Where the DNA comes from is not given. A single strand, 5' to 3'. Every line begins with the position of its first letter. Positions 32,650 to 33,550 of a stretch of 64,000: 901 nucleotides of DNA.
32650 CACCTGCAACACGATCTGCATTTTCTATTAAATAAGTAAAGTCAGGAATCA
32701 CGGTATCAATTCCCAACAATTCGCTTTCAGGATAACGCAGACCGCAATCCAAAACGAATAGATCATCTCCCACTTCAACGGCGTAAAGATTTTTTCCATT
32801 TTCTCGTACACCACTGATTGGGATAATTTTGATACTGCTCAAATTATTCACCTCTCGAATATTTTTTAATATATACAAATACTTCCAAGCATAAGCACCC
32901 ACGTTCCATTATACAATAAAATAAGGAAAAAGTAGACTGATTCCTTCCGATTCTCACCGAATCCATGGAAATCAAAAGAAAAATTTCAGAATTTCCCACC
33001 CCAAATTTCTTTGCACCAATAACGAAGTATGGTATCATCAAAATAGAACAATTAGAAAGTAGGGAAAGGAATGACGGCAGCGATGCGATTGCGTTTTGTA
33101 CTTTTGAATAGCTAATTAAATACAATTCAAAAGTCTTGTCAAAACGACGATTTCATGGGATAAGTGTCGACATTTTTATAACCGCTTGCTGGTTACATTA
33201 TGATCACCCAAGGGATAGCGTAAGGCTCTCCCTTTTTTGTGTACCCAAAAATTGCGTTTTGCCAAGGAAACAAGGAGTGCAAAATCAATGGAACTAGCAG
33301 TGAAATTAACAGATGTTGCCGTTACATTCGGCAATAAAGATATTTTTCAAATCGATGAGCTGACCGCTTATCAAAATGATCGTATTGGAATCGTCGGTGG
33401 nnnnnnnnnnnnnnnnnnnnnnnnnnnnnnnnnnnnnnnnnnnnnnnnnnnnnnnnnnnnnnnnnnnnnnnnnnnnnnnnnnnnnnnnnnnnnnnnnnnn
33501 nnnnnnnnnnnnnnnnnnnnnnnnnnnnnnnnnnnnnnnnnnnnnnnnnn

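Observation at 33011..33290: Msr-type ABC-F gene with long leader, msr(A)-like leader peptide (MTAAMRL...) and terminator hairpin, consistent with ribosome-mediated attenuation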

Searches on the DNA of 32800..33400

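Call 5: search_rna_families(source=window, start=32800, end=33400, threshold=evalue, max_evalue=10)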
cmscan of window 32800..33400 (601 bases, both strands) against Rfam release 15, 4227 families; matches with E-value up to 10: 2.
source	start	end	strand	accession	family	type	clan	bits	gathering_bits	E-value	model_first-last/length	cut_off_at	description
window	32845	32946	-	RF02822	Srn266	Gene; sRNA;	-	16.6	63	5.3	1-112/112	no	Streptococcus RNA 266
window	33000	33092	-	RF02126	GHRLOS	Gene; lncRNA;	-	12.6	48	1.6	1-70/70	no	Ghrelin opposite strand RNA conserved region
